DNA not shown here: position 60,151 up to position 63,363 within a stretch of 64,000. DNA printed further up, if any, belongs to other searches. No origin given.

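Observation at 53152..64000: Tad-like type IV pilus operon with split TadB/TadC, CBS-domain partner and a 970-aa vWA-containing pilin-like protein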

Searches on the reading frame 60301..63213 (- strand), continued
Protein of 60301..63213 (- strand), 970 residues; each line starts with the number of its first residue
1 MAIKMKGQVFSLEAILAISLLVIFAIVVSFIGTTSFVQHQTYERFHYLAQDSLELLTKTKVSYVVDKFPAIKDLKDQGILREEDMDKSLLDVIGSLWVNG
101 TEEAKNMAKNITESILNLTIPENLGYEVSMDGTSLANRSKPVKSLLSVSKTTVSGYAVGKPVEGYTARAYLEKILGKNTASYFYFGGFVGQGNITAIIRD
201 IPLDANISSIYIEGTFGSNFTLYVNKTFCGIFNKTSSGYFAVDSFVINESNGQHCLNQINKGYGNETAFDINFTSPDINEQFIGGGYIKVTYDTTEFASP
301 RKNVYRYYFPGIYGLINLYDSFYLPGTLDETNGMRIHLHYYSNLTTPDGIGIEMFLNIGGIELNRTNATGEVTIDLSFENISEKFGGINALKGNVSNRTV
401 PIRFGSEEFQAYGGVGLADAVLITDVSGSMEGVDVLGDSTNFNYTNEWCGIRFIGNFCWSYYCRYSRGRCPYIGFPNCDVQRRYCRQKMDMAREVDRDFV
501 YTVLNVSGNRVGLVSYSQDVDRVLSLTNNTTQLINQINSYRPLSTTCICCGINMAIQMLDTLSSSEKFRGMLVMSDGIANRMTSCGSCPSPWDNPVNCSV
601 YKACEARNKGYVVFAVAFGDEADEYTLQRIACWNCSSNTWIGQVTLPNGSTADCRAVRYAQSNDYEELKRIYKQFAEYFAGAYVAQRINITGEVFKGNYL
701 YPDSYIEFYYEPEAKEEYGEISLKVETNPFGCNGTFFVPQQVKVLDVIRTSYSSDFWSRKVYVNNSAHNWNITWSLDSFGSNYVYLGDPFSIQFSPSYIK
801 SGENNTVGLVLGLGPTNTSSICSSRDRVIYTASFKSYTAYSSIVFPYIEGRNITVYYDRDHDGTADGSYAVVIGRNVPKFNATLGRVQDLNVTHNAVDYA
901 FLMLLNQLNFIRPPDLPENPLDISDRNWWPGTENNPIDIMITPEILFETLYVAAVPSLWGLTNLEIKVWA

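Call 37: find_related_loci(query=A1, collection=genome_contigs, flank=10000)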
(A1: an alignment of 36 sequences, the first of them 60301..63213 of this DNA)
Query A1 (970 aa) in genome_contigs; peptide patterns used: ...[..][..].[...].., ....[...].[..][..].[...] (x = any residue, [..] = any of these).
575 stretches matched a pattern; 478 encode a relative of the query (tblastn E <= 1e-3); the best 80 are kept; 80 distinct loci.
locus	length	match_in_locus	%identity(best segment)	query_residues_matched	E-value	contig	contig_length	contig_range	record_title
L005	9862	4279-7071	75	4-969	0e+0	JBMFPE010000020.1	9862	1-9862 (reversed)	MAG: Candidatus Aenigmatarchaeota archaeon isolate KM4338-55 NODE_20_length_9862_cov_2.480736, whole genome shotgun sequ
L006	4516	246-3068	56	4-970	0e+0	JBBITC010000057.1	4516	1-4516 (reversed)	MAG: Candidatus Aenigmatarchaeota archaeon isolate STF170223_bin_388 NODE_5355_length_4516_cov_4.069939, whole genome sh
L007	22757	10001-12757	40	5-970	0e+0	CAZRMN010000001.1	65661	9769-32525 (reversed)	MAG TPA_asm: uncultured archaeon isolate binchicken_co6_549 genome assembly, contig: NODE_198_length_65661_cov_6.891428,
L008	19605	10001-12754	41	6-970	0e+0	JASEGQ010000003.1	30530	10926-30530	MAG: Candidatus Aenigmatarchaeota archaeon isolate Yes49-38 NODE_3_length_30530_cov_6.636489, whole genome shotgun seque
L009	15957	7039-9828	65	5-970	0e+0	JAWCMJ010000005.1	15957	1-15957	MAG: Candidatus Aenigmatarchaeota archaeon isolate JZ-2_201705_bins_275 JZ-2_201705_bins_275_scaffold_5, whole genome sh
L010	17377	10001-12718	34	6-969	6e-153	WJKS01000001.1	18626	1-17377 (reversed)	MAG: Candidatus Aenigmatarchaeota archaeon isolate Bin_042 k141_38444, whole genome shotgun sequence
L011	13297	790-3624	34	4-970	4e-148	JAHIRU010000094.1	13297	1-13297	MAG: Nanoarchaeota archaeon isolate MM_PC_MetaG.mb.142 MM_PC_MetaG.mb.142_k141_1890774, whole genome shotgun sequence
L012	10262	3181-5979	34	4-969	2e-142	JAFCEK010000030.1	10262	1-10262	MAG: Candidatus Aenigmatarchaeota archaeon isolate Meg22_1214_Bin_103 Meg22_1214_Bin_103_scaffold_25083, whole genome sh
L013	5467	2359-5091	34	1-970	1e-143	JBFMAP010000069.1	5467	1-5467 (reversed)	MAG: Candidatus Micrarchaeota archaeon isolate MAG141 MAG141_69, whole genome shotgun sequence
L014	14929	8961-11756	36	6-969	4e-142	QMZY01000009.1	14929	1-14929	MAG: Candidatus Aenigmatarchaeota archaeon isolate B30_G1 B30_Guay1_scaffold_01111, whole genome shotgun sequence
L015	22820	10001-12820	34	5-968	1e-135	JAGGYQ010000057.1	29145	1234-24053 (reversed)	MAG: Candidatus Aenigmatarchaeota archaeon isolate AUK182 PB_MBMC_136_c_000000000073, whole genome shotgun sequence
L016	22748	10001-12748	32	3-970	2e-135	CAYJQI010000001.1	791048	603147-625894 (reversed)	MAG TPA_asm: uncultured archaeon isolate ERP125453_co1_263 genome assembly, contig: NODE_1_length_791048_cov_12.409087,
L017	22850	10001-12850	33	4-970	4e-134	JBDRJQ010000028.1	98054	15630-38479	MAG: Nanoarchaeota archaeon isolate MEGAHIT-group-1.660 k141_8463442, whole genome shotgun sequence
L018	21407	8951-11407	35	1-831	1e-127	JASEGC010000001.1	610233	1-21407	MAG: Candidatus Aenigmatarchaeota archaeon isolate Yes49-24 NODE_1_length_610233_cov_87.145820, whole genome shotgun seq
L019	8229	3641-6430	31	5-970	1e-124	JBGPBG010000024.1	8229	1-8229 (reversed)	MAG: Candidatus Aenigmatarchaeota archaeon isolate OBJ_0618_130150_110 k141_3202380_length_8229_cov_9.0000, whole genome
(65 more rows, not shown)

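Call 42: predict_structure(alignment_id=A1)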
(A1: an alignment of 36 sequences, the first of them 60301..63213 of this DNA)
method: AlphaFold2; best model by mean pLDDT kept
length: 970 residues; sequences in the alignment: 36
mean_pLDDT: 81.9   pTM: 0.61
mean pLDDT of the five models: 81.9, 81.0, 79.4, 77.7, 76.2
residues with pLDDT >= 90: 413; 70-90: 386; 50-70: 88; < 50: 83
segments of 3 or more residues with pLDDT < 50: 1-11, 31-36, 410-416, 439-483, 645-652, 681-684
pLDDT, mean of each block of 10 residues (from residue 1): 43 64 68 53 82 86 87 86 83 86 88 89 88 87 77 76 85 91 92 93 94 94 95 83 88 84 93 89 94 90 88 93 91 93 79 90 92 95 94 93 78 52 91 62 35 32 36 39 67 92 77 90 91 93 87 93 81 86 57 74 87 86 86 71 48 64 78 76 54 71 95 87 92 91 93 83 94 91 81 94 93 71 90 92 87 92 89 88 94 92 92 81 92 93 86 70 85
secondary structure, 60 per line:
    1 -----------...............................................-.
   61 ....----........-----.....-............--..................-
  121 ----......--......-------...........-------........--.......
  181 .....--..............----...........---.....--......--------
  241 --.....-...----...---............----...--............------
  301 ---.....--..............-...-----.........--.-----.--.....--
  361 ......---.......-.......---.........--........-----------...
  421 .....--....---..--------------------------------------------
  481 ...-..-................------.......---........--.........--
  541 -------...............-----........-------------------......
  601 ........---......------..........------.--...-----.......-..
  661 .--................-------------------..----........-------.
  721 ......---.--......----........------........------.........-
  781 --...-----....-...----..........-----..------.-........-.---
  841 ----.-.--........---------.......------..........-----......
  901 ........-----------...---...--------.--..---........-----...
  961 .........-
elements in order (helices of 4 or more, strands of 3 or more residues): H12-58 H61-64 H69-76 H82-86 H89-99 H102-119 E125-130 E133-138 E146-156 E164-171 E174-185 E188-201 E206-216 E220-224 E227-232 E243-247 E262-273 E283-294 E304-308 E311-324 E326-328 E334-342 E354-358 E361-366 E370-376 H378-384 H388-395 E399-406 E418-425 H428-431 H488-503 E510-516 E520-527 H530-538 H548-562 E568-575 H595-608 E612-617 H624-632 E643-645 E651-653 H654-657 E659-661 H665-679 E705-712 E720-726 E733-738 E743-750 E757-764 E771-775 H776-779 E791-794 E803-812 E828-835 E850-857 E867-873 E880-886 H896-908 E945-952 E958-969

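Call 45: fold_search(model_id=the predicted structure, library=pdb)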
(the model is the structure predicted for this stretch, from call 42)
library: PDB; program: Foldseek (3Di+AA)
matches with E <= 10: 1513; with E <= 0.001: 208
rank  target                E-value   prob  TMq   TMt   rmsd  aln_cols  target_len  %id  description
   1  6fpy_B                2.1e-11  1.00  0.17  0.26  21.9       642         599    9  Inter-alpha-inhibitor heavy chain 1, wild type (released 2019-02-27)
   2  6fpz_A                2.1e-11  1.00  0.16  0.25  21.8       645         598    9  Inter-alpha-inhibitor heavy chain 1, D298A (released 2019-02-27)
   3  6fpy_A                4.0e-11  1.00  0.17  0.26  21.5       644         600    9  Inter-alpha-inhibitor heavy chain 1, wild type (released 2019-02-27)
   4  6m48_B                2.5e-09  1.00  0.20  0.23  12.8       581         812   12  Crystal structure of pilus adhesin, SpaC from Lactobacillus rhamnosus GG - P21212 form (released 2020-07-29)
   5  7ba2_A                3.3e-09  1.00  0.18  0.37  13.0       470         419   11  D319A mutant of the PilB minor pilin from Streptococcus sanguinis (released 2021-04-28)
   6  4fx5                  3.7e-09  1.00  0.17  0.37  17.2       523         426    9  von Willebrand factor type A from Catenulispora acidiphila (released 2012-07-18)
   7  6to1                  4.8e-09  1.00  0.16  0.26  13.8       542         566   13  Crystal structure of three N-terminal domains of the type V pili tip protein Mfa5 from Porphyromonas gingivalis (released 2020-12-02)
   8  6tnj                  5.6e-09  1.00  0.18  0.54   7.1       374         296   14  Crystal structure of the vWF domain of the type V pili tip protein Mfa5 from Porphyromonas gingivalis (released 2020-12-02)
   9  7b7p_A                7.0e-09  1.00  0.19  0.40  14.4       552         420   11  PilB minor pilin from Streptococcus sanguinis (released 2021-04-28)
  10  7w6b                  1.8e-08  1.00  0.22  0.26  14.4       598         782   11  Crystal Structure of PitA from pilus islet-2 of Streptococcus oralis (released 2022-06-01)
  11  9rt2_C1               2.4e-08  1.00  0.17  0.53  12.8       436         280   12  NetF - ANTXR2 structure (C4) (released 2026-02-18)
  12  4f1j_A                3.3e-08  1.00  0.17  0.72   4.4       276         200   12  Crystal structure of the MG2+ loaded VWA domain of plasmodium falciparum trap protein (released 2013-01-30)
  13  7o4i_6                3.3e-08  1.00  0.16  0.40   6.2       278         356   11  Yeast RNA polymerase II transcription pre-initiation complex with initial transcription bubble (released 2021-06-16)
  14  7ba2_B                3.5e-08  1.00  0.18  0.37  15.0       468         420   10  D319A mutant of the PilB minor pilin from Streptococcus sanguinis (released 2021-04-28)
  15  8ft6                  6.3e-08  1.00  0.16  0.57   4.3       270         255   11  The von Willebrand factor A domain of human capillary morphogenesis gene II, flexibly fused to the 1TEL crystallization  (released 2023-03-22)
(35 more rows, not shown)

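Call 54: search_protein_families(library=pfam, max_evalue=5, proteins=[L001:2541-2951:+, L001:2926-3333:+])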
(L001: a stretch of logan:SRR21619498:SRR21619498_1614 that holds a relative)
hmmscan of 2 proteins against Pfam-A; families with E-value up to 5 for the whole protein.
L001:2541-2951:+ (136 aa): 5 families
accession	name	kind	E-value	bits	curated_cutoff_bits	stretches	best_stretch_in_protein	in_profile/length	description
PF04021.17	Class_IIIsignal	-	0.00097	19.4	23.7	1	2-28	1-27/27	Class III signal peptide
PF16017.11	BTB_3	-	0.0089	16.4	22.3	1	7-57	44-94/106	BTB/POZ domain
PF07843.16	DUF1634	-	0.012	16.1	27.5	1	7-37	4-33/102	Protein of unknown function (DUF1634)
PF10039.14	DUF2275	-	0.091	13.3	24.6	1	2-35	33-65/210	Predicted integral membrane protein (DUF2275)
PF04923.17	Ninjurin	-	0.1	13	26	1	8-52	43-89/102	Ninjurin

L001:2926-3333:+ (135 aa): 2 families
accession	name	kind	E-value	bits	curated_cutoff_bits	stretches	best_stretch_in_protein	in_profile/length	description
PF06872.16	EspG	-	0.0099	14.9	25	1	59-108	312-357/383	EspG protein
PF03633.20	Glyco_hydro_65C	-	0.073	13.3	22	1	77-109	14-46/62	Glycosyl hydrolase family 65, C-terminal domain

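Call 73: search_protein_representatives(alignment_id=A1)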
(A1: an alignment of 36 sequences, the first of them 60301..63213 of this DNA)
Query: 36 sequences, 881 profile positions. Proteins with E-value up to 0.001 (for the whole library): 19333; up to 1e-10: 4812; up to 1e-30: 933. The best 150 are listed.
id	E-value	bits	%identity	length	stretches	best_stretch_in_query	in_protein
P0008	0.0e+00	1163.5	-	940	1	2-880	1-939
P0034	0.0e+00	1101.0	-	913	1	2-881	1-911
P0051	0.0e+00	1100.8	-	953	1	3-881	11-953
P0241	0.0e+00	1068.1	-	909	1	2-880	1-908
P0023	0.0e+00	1064.6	-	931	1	1-880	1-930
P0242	0.0e+00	1049.9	-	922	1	1-879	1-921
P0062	0.0e+00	1047.1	-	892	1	2-881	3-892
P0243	0.0e+00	1028.5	-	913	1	6-880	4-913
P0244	0.0e+00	1023.2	-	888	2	1-786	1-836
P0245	0.0e+00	1021.9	-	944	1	1-881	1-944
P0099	0.0e+00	1014.7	-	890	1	2-881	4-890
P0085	1.7e-298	1009.1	-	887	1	2-880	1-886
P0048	6.0e-292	987.5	-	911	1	2-881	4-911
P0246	6.2e-292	987.4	-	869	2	2-787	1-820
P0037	8.2e-291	983.7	-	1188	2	2-532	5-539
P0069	1.3e-260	883.7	-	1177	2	2-536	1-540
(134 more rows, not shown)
